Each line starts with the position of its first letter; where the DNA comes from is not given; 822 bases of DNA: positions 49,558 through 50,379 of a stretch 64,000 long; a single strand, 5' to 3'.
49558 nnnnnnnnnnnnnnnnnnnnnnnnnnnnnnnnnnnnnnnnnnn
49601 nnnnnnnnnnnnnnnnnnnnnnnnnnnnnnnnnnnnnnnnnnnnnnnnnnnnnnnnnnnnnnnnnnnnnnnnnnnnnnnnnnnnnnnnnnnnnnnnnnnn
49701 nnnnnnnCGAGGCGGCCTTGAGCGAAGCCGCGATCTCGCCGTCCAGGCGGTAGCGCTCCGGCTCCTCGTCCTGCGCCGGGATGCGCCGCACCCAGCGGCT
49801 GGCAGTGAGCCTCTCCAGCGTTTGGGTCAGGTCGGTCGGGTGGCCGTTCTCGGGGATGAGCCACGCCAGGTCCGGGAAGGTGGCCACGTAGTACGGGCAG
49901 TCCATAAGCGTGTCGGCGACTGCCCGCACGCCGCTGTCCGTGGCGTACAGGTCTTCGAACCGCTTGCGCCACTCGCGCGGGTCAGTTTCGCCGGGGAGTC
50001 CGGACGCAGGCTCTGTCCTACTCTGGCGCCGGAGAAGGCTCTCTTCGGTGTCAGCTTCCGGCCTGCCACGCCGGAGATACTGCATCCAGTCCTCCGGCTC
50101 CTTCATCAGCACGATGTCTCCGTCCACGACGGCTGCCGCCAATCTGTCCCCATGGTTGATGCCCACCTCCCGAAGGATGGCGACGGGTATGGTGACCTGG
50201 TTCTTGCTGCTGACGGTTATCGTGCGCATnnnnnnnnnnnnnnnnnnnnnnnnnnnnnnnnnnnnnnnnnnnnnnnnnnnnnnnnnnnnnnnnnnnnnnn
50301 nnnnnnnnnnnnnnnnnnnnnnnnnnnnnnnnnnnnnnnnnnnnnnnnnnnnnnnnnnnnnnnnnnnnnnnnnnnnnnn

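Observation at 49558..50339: Degenerate AbrB-PIN (vapBC-like) cassette with its own AT-rich palindromic promoter region splits the leu operon between leuA and leuC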

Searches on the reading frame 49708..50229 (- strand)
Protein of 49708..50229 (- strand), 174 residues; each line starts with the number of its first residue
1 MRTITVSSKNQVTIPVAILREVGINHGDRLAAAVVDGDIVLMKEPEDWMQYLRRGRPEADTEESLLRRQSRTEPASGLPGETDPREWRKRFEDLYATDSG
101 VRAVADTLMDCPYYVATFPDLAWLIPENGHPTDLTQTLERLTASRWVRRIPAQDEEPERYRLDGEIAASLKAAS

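Call 5: search_protein_families(library=pfam, proteins=[window:49708-50229:-], max_evalue=10)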
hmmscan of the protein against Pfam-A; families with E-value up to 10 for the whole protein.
seq(174 aa): 1 family
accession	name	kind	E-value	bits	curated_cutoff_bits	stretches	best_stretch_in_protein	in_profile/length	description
PF04014.23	MazE_antitoxin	-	7.9e-07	29.4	24.7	1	5-48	3-47/48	Antidote-toxin recognition MazE, bacterial antitoxin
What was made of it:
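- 50086..50217 (-): AbrB/MazE/SpoVT swapped-hairpin DNA-binding domain (residues 5-48). PF04014 at 29.4 bits against a cut-off of 24.7 (call 5).
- On AbrB/MazE/SpoVT domain (PF04014): 29.4 bits against 24.7 for residues 5-48 (call 5).
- Checked: (3a) Residues 5-48 of the 174-aa ORF match PF04014 (MazE/AbrB/SpoVT): 29.4 bits against a cut-off of 24.7 (call 5).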

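Call 6: search_protein_families(library=ncbifam, proteins=[window:49708-50229:-], max_evalue=10)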
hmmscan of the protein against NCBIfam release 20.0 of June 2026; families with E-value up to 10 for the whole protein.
seq(174 aa): 3 families
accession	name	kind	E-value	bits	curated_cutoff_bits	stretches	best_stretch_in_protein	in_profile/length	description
TIGR01439.1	lp_hng_hel_AbrB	domain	3e-05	23.6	28.3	1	3-44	1-43/44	transcriptional regulator, AbrB family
NF040962.1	near_HgcAB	equivalog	0.031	14.1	70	1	4-36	8-40/70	HgcAB-associated protein HgcC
NF052488.1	TAtMazEAgrob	equivalog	0.062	13.5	130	1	12-41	16-45/87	type II toxin-antitoxin system antitoxin MazE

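Call 7: find_homologous_proteins(query=window:49708-50229:-, max_evalue=0.01)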
Query seq(174 aa) (174 aa): 22 proteins with E <= 0.01 among 313 candidates.
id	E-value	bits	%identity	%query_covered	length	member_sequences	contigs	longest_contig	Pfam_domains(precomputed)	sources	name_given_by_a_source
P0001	2.7e-107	374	98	100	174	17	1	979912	PF04014.24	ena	-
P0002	4.1e-95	334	89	100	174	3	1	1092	PF04014.24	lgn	-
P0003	9.8e-94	330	87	100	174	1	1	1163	PF04014.24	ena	-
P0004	2.2e-89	316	84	100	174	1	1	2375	PF04014.24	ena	-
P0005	9.0e-83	294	78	100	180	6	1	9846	PF04014.24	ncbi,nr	ncbi:MAG: AbrB/MazE/SpoVT family DNA-binding domain-containing protein [Chloroflexi bacterium]|nr:Ab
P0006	4.5e-81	289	78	100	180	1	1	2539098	PF04014.24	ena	-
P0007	1.3e-80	287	77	100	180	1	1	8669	PF04014.24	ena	-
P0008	2.6e-80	286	77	100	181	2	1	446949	PF04014.24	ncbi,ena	-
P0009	5.6e-80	285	76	100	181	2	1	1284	PF04014.24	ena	-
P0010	3.7e-79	282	75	100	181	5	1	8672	PF04014.24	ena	-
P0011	9.3e-79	281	76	99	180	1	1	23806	PF04014.24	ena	-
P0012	3.6e-78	279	75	99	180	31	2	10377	PF04014.24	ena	-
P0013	2.2e-71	257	71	99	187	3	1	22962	PF04014.24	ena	-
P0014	3.6e-69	250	67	99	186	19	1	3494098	PF04014.24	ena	-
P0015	1.5e-67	245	68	99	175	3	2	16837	PF04014.24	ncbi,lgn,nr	ncbi:MAG: AbrB/MazE/SpoVT family DNA-binding domain-containing protein [Chloroflexota bacterium]|nr:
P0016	9.8e-61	222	62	99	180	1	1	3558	PF04014.24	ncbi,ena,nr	ncbi:MAG: AbrB/MazE/SpoVT family DNA-binding domain-containing protein [Chloroflexi bacterium]|nr:Ab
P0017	4.7e-58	214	60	99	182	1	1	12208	PF04014.24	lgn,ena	-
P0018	1.9e-56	208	60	99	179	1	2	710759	PF04014.24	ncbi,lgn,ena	-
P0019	1.3e-55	206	59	99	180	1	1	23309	PF04014.24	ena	-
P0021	2.1e-35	140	45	99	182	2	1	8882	PF04014.24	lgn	-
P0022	6.3e-30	122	67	56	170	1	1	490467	PF04014.24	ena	-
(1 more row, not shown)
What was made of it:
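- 49705..50229 (-): Intact orphan antitoxin gene (174 aa plus TAA). 22 homologues at 45-98% identity, nearly all full length (call 7).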

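Call 8: find_encoding_contigs(protein=P0014, flank=5000, max_places=3)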
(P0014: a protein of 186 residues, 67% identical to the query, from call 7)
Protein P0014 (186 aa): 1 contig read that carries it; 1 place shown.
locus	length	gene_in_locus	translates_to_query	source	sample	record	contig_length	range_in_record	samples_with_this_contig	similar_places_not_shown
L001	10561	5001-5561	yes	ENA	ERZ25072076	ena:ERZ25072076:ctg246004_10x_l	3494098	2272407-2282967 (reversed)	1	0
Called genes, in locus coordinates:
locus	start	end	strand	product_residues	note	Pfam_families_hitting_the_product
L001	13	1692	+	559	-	PF02776:TPP_enzyme_N, PF00205:TPP_enzyme_M, PF02775:TPP_enzyme_C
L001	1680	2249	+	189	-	PF01842:ACT, PF22629:ACT_AHAS_ss, PF13710:ACT_5, PF10369:ALS_ss_C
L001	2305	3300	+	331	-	PF02826:2-Hacid_dh_C, PF03446:NAD_binding_2 (faint), PF03807:F420_oxidored (faint), PF07991:KARI_N, PF01450:KARI_C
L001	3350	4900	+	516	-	PF00682:HMGL-like, PF22617:HCS_D2, PF08502:LeuA_dimer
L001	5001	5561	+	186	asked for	PF04014:MazE_antitoxin (weak)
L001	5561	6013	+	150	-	PF01850:PIN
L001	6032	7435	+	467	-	PF00330:Aconitase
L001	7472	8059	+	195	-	PF00694:Aconitase_C, PF27512:LeuD, PF27434:LeuD_C (weak)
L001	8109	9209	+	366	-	PF00180:Iso_dh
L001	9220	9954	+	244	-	PF01925:TauE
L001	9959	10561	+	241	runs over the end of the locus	PF01925:TauE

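Call 9: find_encoding_contigs(protein=P0018, flank=5000, max_places=3)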
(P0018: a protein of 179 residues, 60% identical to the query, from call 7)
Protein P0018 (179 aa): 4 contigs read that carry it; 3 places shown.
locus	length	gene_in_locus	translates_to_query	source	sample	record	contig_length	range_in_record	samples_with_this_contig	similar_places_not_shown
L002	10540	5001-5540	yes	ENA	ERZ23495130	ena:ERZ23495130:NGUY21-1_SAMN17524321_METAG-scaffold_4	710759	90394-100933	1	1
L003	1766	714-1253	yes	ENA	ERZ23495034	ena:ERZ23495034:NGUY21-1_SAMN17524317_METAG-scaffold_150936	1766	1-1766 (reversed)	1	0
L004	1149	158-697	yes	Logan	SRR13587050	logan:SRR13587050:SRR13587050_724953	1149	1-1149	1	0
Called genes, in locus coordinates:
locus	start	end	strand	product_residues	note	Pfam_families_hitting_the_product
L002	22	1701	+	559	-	PF02776:TPP_enzyme_N, PF00205:TPP_enzyme_M, PF02775:TPP_enzyme_C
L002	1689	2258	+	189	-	PF01842:ACT, PF22629:ACT_AHAS_ss, PF13710:ACT_5, PF10369:ALS_ss_C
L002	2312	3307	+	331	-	PF02826:2-Hacid_dh_C (weak), PF03807:F420_oxidored (weak), PF07991:KARI_N, PF01450:KARI_C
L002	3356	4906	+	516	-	PF00682:HMGL-like, PF22617:HCS_D2, PF08502:LeuA_dimer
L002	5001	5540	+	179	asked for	PF04014:MazE_antitoxin (weak)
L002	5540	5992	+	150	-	PF01850:PIN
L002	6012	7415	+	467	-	PF00330:Aconitase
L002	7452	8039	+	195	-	PF00694:Aconitase_C, PF27512:LeuD, PF27434:LeuD_C (weak)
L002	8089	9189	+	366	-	PF00180:Iso_dh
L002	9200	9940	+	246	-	PF01925:TauE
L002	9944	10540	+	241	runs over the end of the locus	PF01925:TauE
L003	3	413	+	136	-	?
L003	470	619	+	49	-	-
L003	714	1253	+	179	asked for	PF04014:MazE_antitoxin (weak)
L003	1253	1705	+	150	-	PF01850:PIN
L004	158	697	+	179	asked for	PF04014:MazE_antitoxin (weak)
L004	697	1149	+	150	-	PF01850:PIN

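Call 10: find_encoding_contigs(protein=P0021, flank=5000, max_places=3)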
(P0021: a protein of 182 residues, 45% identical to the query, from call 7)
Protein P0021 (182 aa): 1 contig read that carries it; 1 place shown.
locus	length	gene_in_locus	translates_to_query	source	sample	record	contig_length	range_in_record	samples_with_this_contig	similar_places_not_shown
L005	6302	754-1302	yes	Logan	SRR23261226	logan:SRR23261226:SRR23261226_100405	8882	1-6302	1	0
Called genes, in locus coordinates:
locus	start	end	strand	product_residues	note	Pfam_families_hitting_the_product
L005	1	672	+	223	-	?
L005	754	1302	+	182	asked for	PF04014:MazE_antitoxin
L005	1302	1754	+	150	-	PF01850:PIN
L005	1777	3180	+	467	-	PF00330:Aconitase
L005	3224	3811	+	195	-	PF00694:Aconitase_C, PF27512:LeuD, PF27434:LeuD_C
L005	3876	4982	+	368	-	PF00180:Iso_dh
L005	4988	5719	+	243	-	PF01925:TauE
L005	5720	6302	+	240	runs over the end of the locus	PF01925:TauE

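Call 11: find_encoding_contigs(protein=P0001, flank=3000, max_places=3)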
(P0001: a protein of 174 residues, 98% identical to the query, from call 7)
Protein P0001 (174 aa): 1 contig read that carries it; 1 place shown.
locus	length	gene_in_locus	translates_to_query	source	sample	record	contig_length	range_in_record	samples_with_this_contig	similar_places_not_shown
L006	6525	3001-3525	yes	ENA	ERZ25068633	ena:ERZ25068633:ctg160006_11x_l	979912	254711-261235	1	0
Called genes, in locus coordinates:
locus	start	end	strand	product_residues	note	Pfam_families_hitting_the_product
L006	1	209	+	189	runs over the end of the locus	PF01842:ACT, PF22629:ACT_AHAS_ss, PF13710:ACT_5, PF10369:ALS_ss_C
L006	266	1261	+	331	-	PF02826:2-Hacid_dh_C, PF03446:NAD_binding_2 (weak), PF07991:KARI_N, PF01450:KARI_C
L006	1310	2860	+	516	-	PF00682:HMGL-like, PF22617:HCS_D2, PF08502:LeuA_dimer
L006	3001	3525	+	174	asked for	PF04014:MazE_antitoxin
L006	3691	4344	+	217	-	PF00330:Aconitase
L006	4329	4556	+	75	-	PF00330:Aconitase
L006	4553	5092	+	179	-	PF00330:Aconitase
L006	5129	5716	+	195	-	PF00694:Aconitase_C, PF27512:LeuD, PF27434:LeuD_C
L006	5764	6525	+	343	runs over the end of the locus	PF00180:Iso_dh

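Call 12: find_encoding_contigs(protein=P0004, flank=3000, max_places=3)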
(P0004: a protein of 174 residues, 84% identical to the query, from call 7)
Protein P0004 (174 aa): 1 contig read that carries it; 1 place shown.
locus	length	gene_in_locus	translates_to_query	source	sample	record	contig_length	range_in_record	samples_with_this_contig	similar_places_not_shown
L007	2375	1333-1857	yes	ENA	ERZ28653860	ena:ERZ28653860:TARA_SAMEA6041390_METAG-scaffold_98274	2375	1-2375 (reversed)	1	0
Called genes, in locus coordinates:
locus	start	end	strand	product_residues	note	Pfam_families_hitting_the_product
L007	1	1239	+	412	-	?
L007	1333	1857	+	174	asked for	PF04014:MazE_antitoxin (weak)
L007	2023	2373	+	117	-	?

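Call 13: find_encoding_contigs(protein=P0006, flank=3000, max_places=3)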
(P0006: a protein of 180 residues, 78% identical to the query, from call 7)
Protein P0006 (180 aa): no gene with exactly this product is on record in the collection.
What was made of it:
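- Tried and rejected: P0006 was not on record (call 13).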

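Call 18: find_related_loci(query=A1, collection=genome_contigs, flank=3000)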
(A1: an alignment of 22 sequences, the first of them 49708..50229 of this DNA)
Query A1 (174 aa) in genome_contigs; peptide patterns used: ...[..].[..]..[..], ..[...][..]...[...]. (x = any residue, [..] = any of these).
333 stretches matched a pattern; 222 encode a relative of the query (tblastn E <= 1e-3); the best 80 are kept; 80 distinct loci.
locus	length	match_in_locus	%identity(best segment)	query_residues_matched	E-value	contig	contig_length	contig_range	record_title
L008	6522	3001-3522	94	1-174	9e-108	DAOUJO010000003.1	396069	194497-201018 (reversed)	MAG TPA_asm: Dehalococcoidia bacterium isolate S34_268 k113_428004, whole genome shotgun sequence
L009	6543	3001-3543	79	1-174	2e-88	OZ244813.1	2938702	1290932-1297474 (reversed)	MAG: Dehalococcoidia bacterium isolate c597d9ae-e839-4a6c-83f3-3d6bda73bc97 genome assembly, chromosome: 1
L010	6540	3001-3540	77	1-173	8e-87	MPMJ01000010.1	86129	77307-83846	MAG: SAR202 cluster bacterium bin16 NODE_466_length_86129_cov_11.2852_ID_931, whole genome shotgun sequence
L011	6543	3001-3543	77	1-174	8e-86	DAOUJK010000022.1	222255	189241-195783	MAG TPA_asm: Dehalococcoidia bacterium isolate S32_261 k113_1904858, whole genome shotgun sequence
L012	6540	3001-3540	76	1-173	9e-85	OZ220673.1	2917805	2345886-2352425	MAG: Dehalococcoidia bacterium isolate 74ad39ee-730f-4e91-a86b-9a5c45ef094d genome assembly, chromosome: 1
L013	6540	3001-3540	76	1-173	7e-84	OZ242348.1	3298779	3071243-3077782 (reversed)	MAG: Dehalococcoidia bacterium isolate 357cf40b-4ce6-42dd-ae1b-d69ff5967523 genome assembly, chromosome: 1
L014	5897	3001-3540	76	1-173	4e-84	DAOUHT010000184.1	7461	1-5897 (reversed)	MAG TPA_asm: Dehalococcoidia bacterium isolate S18_111 64334, whole genome shotgun sequence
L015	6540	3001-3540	75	1-173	4e-83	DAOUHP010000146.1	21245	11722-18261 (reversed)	MAG TPA_asm: Dehalococcoidia bacterium isolate S16_96 k189_24847, whole genome shotgun sequence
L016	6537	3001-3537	75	1-172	6e-83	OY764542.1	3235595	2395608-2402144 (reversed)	MAG: Dehalococcoidia bacterium isolate 6a5b5718-e0ca-4583-9154-875545b380e3 genome assembly, chromosome: 1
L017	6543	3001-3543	73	1-174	2e-81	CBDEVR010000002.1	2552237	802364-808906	MAG: Dehalococcoidia bacterium isolate 58e95461-d50d-4896-8677-afe07c5a1cd5 genome assembly, contig: contig_2, whole gen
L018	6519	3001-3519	75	1-166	1e-80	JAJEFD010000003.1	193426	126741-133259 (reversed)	MAG: Dehalococcoidia bacterium isolate p16x34bins.71 k141_91296, whole genome shotgun sequence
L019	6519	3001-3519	75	1-166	3e-80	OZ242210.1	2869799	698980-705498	MAG: Dehalococcoidia bacterium isolate 2dcd4ef8-4200-4d3b-942c-b6f2e12e8c0d genome assembly, chromosome: 1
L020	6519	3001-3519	73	1-166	5e-78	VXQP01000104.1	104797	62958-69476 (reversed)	MAG: Chloroflexi bacterium isolate SB0664_bin_11 NODE_191_length_104797_cov_21.990911, whole genome shotgun sequence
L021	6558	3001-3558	68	1-173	2e-74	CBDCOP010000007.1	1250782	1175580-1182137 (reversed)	MAG: Dehalococcoidia bacterium isolate 0cbdef8c-498a-4e31-a88f-bb18f8401b77 genome assembly, contig: contig_7, whole gen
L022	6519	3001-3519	67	1-171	5e-71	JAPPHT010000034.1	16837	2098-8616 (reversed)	MAG: Chloroflexota bacterium isolate RHO1_bin_8 NODE_5096_length_16837_cov_24.020677, whole genome shotgun sequence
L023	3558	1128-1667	62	1-173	2e-66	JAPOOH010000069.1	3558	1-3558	MAG: Chloroflexota bacterium isolate APA_bin_2 c_000000084625, whole genome shotgun sequence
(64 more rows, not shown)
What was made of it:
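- Closest known: VapBC type II toxin-antitoxin modules with AbrB-type VapB. Different: The cassette is fixed at one chromosomal site inside the ilv-leu operon across at least 19 species-level genomes (call 18).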

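Call 35: predict_structure(alignment_id=A1)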
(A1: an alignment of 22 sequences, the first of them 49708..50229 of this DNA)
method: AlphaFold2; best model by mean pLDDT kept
length: 174 residues; sequences in the alignment: 22
mean_pLDDT: 72.0   pTM: 0.51
mean pLDDT of the five models: 72.0, 71.3, 68.6, 65.5, 65.4
residues with pLDDT >= 90: 2; 70-90: 117; 50-70: 24; < 50: 31
segments of 3 or more residues with pLDDT < 50: 53-81
pLDDT, mean of each block of 10 residues (from residue 1): 80 85 80 72 61 40 40 38 78 87 87 83 67 79 86 74 85 76
secondary structure, 60 per line:
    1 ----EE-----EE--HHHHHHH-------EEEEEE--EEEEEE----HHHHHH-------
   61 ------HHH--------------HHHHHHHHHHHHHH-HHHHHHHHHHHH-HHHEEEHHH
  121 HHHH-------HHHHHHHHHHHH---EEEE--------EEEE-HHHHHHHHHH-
elements in order: H16-22 E30-35 E38-43 H48-53 H84-97 H99-110 E115-117 H118-124 H132-143 E147-150 E159-162 H164-173
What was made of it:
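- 49984..50085 (-): Degraded linker (residues 49-82), the probable former toxin-binding segment. It carries a 21-nt deletion and many substitutions. pLDDT is below 50 for residues 53-81 (call 35).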

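Call 38: fold_search(model_id=the predicted structure, library=pdb)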
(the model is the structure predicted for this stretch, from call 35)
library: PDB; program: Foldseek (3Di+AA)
matches with E <= 10: 976; with E <= 0.001: 0
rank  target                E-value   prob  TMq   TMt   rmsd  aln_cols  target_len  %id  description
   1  7wze_A                5.9e-03  1.00  0.37  0.40   6.8        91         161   19  Structure of Transcriptional regulator from Bacillus subtilis (strain 168) (released 2022-04-20)
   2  1yyv_A                5.9e-03  1.00  0.39  0.56   6.0       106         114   18  Putative transcriptional regulator ytfH from Salmonella typhimurium (released 2005-04-05)
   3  6pcp_A                5.9e-03  1.00  0.37  0.45  14.6       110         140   14  Mechanism for regulation of DNA binding of Bordetella bronchiseptica BpsR by 6-hydroxynicotinic acid (released 2019-11-06)
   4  5aip_A                6.2e-03  1.00  0.37  0.45  14.8       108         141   20  Crystal structure of NadR in complex with 4-hydroxyphenylacetate (released 2016-03-02)
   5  3pqj_A                6.6e-03  1.00  0.38  0.63   3.8        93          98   24  Crystal Structure of the transcriptional repressor BigR from Xylella fastidiosa (released 2011-06-01)
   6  5hli_B                8.0e-03  1.00  0.38  0.48   5.1        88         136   18  Structure of Disulfide formed AbfR (released 2017-01-25)
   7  3f6o_A                8.5e-03  1.00  0.37  0.60   3.4        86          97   19  Crystal structure of ArsR family transcriptional regulator, RHA00566 (released 2008-11-25)
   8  3u1d_B                9.0e-03  1.00  0.41  0.49   6.6       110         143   20  The structure of a protein with a GntR superfamily winged-helix-turn-helix domain from Halomicrobium mukohataei. (released 2011-12-07)
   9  6o8l                  1.0e-02  1.00  0.40  0.73   1.9        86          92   15  Crystal Structure of C9S apo and reduced Sulfide-responsive transcriptional repressor (SqrR) from Rhodobacter capsulatus (released 2020-04-01)
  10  6pcp_B                1.0e-02  1.00  0.36  0.46  14.3       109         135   14  Mechanism for regulation of DNA binding of Bordetella bronchiseptica BpsR by 6-hydroxynicotinic acid (released 2019-11-06)
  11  3f6o_B                1.1e-02  1.00  0.37  0.65   3.2        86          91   19  Crystal structure of ArsR family transcriptional regulator, RHA00566 (released 2008-11-25)
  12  6o8m                  1.2e-02  1.00  0.37  0.62   3.6        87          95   14  Crystal Structure of C9S apo Sulfide-responsive transcriptional repressor (SqrR) from Rhodobacter capsulated bound to di (released 2020-04-01)
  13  5hs5_A                1.3e-02  1.00  0.37  0.52   6.7        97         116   11  Crystal structure of Staphylococcus aureus SarX (released 2017-02-08)
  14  5h3r_A                1.3e-02  1.00  0.35  0.42  13.6       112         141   17  Crystal Structure of mutant MarR C80S from E.coli complexed with operator DNA (released 2017-08-02)
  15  3zpl_E                1.4e-02  1.00  0.38  0.41  15.6       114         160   19  Crystal structure of Sco3205, a MarR family transcriptional regulator from Streptomyces coelicolor, in complex with DN (released 2013-07-17)
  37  1yfb_A                2.5e-02  1.00  0.23  0.64   1.8        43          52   32  The solution structure of the N-domain of the transcription factor abrB (released 2005-04-12)
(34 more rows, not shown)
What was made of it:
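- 49708..49983 (-): Winged-helix-like C-terminal domain (residues 83-174). AF2 topology and Foldseek matches to ArsR/SmtB/MarR/HxlR regulators, with target-normalised TM up to 0.73 (calls 35, 38).
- On AbrB/MazE/SpoVT domain (PF04014): Foldseek match to the AbrB N-domain 1yfb, rmsd 1.8 over 43 columns (call 38).
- On PIN domain, as claimed for the C-terminal half of ORF174: The predicted fold is a winged helix (calls 35, 38).
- On Winged-helix transcription regulators (ArsR/MarR-like): Topology and Foldseek matches agree (probability 1.0, target-normalised TM up to 0.73, E about 6e-3; calls 35, 38).
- Closest known: VapBC type II toxin-antitoxin modules with AbrB-type VapB. Different: The antitoxin is 174-188 aa (one member 245 aa) rather than about 70-90 aa. 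It carries an additional winged-helix-like domain after the probable toxin-binding linker (calls 35, 38).
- Closest known: ArsR/SmtB, MarR and HxlR winged-helix regulators. Same: Target-normalised TM is 0.6-0.73 (call 38).
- Checked: Its predicted fold is a winged helix (calls 35, 38).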

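Call 44: search_protein_families(library=pfam, proteins=[L001:5561-6010:+, L010:3543-3992:+, L005:1302-1751:+], max_evalue=0.01)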
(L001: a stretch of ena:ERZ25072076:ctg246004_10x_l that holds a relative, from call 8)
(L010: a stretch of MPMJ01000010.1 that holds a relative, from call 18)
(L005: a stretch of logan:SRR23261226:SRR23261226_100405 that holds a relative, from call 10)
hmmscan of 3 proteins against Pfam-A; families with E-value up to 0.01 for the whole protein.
L001:5561-6010:+ (150 aa): 1 family
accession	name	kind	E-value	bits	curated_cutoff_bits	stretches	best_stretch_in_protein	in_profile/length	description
PF01850.27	PIN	-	3.8e-14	53.8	23.6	1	16-138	2-118/120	PIN domain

L010:3543-3992:+ (150 aa): 2 families
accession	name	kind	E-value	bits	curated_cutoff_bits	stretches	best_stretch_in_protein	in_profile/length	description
PF01850.27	PIN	-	1e-13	52.4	23.6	1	16-138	2-118/120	PIN domain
PF13470.12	PIN_3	-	0.0016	19.7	27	1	14-133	1-115/115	PIN domain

L005:1302-1751:+ (150 aa): 1 family
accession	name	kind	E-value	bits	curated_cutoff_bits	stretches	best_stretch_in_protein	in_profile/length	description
PF01850.27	PIN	-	1.6e-15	58.2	23.6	1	16-137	2-117/120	PIN domain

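Call 45: search_solved_structures(query=L010:3543-3992:+, max_evalue=1, show_alignments=1)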
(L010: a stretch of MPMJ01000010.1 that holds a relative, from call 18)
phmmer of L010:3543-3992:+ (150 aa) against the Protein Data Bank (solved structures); distinct sequences matched with E-value up to 1: 1.
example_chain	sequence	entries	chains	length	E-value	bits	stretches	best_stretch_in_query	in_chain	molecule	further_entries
7by2_B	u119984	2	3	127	0.00024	24.5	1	88-136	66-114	Ribonuclease VapC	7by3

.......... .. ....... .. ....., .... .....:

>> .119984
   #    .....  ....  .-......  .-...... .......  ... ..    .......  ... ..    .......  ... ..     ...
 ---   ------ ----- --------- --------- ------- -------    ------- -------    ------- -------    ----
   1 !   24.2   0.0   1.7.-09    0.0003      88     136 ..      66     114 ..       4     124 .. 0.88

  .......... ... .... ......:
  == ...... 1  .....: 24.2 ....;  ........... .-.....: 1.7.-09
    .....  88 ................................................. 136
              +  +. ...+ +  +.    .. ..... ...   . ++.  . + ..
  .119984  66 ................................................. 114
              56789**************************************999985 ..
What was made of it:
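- The PIN gene scores 52-58 bits on PF01850 and matches VapC 7by2 (calls 44, 45).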

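Call 73: search_protein_families(library=ncbifam, proteins=[L010:3543-3992:+, L010:3001-3540:+], max_evalue=0.01)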
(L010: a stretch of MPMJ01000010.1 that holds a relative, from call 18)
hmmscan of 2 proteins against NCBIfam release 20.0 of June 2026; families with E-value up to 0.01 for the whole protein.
L010:3543-3992:+ (150 aa): 0 families

L010:3001-3540:+ (180 aa): 1 family
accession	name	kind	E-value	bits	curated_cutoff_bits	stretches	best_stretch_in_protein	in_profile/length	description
TIGR01439.1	lp_hng_hel_AbrB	domain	8.2e-07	28.6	28.3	1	3-44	1-43/44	transcriptional regulator, AbrB family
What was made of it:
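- On AbrB/MazE/SpoVT domain (PF04014): TIGR01439 is below its cut-off in the window (23.6 against 28.3, call 6) and just above it in L010 (28.6, call 73).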
